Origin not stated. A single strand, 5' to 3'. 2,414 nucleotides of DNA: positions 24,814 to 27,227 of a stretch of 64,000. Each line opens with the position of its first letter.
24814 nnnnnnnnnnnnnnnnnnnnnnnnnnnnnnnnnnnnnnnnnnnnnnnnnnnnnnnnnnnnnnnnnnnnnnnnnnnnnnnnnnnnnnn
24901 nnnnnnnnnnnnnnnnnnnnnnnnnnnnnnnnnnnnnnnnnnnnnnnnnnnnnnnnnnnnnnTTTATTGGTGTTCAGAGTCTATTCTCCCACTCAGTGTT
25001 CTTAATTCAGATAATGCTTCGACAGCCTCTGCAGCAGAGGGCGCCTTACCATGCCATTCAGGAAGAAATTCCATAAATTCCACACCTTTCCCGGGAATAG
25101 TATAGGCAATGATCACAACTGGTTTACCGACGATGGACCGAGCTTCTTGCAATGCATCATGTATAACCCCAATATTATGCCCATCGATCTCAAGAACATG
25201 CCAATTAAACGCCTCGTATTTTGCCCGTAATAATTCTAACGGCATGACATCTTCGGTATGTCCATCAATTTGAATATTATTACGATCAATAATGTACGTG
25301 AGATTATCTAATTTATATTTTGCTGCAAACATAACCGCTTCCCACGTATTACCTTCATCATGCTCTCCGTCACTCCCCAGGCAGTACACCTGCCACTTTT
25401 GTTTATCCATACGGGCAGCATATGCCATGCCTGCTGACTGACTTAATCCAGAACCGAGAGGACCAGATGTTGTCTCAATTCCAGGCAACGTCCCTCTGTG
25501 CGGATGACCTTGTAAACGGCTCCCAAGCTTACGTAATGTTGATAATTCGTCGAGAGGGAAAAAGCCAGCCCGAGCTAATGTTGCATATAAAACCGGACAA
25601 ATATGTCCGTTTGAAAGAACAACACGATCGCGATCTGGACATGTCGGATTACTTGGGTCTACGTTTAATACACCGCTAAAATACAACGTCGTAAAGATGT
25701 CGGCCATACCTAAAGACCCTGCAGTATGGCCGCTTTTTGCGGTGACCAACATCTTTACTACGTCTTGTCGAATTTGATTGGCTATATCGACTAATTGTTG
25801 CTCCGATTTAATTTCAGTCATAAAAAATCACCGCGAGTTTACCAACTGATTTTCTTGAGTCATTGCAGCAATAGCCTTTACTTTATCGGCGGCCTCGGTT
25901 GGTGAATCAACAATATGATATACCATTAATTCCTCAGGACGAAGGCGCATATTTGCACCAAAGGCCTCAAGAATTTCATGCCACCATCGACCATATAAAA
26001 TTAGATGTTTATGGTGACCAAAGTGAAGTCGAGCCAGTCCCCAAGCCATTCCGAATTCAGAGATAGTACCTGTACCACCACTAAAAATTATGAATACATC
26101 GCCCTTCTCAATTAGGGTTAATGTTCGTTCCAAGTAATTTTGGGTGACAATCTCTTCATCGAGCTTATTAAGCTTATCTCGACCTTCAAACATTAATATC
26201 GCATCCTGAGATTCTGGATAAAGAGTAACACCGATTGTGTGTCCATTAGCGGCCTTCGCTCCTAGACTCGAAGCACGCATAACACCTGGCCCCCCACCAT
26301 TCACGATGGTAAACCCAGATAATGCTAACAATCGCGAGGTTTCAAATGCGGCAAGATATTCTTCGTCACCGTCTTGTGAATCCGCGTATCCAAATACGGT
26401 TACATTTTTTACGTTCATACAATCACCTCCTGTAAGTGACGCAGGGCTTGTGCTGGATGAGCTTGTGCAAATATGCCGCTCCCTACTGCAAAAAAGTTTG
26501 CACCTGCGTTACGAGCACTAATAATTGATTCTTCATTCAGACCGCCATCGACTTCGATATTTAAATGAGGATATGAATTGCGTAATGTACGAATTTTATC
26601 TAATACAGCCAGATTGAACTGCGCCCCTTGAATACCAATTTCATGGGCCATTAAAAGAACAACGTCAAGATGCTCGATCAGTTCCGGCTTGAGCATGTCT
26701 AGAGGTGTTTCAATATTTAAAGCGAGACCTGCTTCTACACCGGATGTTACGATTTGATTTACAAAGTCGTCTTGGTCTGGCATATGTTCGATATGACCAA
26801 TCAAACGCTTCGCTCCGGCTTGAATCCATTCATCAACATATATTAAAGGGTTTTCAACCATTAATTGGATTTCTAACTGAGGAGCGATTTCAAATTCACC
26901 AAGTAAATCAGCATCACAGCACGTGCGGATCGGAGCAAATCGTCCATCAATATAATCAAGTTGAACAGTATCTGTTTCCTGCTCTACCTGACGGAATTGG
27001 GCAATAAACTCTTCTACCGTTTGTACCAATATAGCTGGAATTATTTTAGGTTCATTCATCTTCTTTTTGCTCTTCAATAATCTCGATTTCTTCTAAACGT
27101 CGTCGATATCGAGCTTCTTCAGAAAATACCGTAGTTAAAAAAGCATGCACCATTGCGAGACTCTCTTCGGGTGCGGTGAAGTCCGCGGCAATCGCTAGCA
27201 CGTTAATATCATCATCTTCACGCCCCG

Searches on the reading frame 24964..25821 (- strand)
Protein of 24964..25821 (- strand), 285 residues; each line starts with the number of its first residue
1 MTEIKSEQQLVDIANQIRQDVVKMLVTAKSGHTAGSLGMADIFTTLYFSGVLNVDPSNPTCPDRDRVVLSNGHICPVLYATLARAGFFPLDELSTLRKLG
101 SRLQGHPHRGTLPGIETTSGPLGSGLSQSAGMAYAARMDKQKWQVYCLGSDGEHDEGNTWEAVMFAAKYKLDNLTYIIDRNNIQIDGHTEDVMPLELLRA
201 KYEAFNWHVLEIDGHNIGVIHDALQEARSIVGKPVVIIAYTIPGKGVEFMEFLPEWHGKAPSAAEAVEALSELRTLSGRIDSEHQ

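Call 40: search_protein_families(library=pfam, proteins=[window:24964-25821:-], max_evalue=0.00001)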
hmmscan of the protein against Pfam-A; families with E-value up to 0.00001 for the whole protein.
window:24964-25821:- (285 aa): 3 families
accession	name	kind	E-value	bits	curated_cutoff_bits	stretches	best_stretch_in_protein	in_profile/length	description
PF00456.26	Transketolase_N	-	7.3e-57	193.3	22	1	13-265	5-267/334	Transketolase, thiamine diphosphate binding domain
PF13292.11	DXP_synthase_N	-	3.5e-11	43.3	21.2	1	6-186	14-176/274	1-deoxy-D-xylulose-5-phosphate synthase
PF00676.26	E1_dh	-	7.3e-07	28.9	22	1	99-229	81-209/300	Dehydrogenase E1 component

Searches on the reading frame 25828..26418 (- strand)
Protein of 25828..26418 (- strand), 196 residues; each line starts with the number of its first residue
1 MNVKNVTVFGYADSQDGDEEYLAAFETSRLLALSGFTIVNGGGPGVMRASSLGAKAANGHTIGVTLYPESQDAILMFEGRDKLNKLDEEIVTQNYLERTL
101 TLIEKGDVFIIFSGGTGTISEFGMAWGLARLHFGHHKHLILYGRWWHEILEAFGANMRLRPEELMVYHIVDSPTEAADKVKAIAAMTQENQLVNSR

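Call 40: search_protein_families(library=pfam, proteins=[window:25828-26418:-], max_evalue=0.00001)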
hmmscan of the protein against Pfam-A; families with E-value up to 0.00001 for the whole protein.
window:25828-26418:- (196 aa): 2 families
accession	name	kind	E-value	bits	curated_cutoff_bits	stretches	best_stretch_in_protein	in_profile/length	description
PF18306.6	LDcluster4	-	5.6e-20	71.9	26.3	1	5-128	3-116/151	SLOG cluster4 family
PF03641.19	Lysine_decarbox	-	7.8e-12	46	27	1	47-179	1-130/131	Possible lysine decarboxylase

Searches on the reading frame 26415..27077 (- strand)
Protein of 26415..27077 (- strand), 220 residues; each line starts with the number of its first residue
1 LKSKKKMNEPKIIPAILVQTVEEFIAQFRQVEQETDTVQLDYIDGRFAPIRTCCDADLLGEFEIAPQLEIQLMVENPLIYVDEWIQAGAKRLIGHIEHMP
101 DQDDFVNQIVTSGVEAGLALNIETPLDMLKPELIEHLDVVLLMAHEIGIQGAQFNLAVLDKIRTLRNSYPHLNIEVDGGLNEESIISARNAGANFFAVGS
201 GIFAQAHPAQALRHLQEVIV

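Call 40: search_protein_families(library=pfam, proteins=[window:26415-27077:-], max_evalue=0.00001)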
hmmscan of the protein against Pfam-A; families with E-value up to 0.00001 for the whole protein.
window:26415-27077:- (220 aa): 1 family
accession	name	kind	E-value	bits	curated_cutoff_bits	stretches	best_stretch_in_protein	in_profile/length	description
PF00834.25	Ribul_P_3_epim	-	1.6e-35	122.8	21.1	1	12-203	2-198/198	Ribulose-phosphate 3 epimerase family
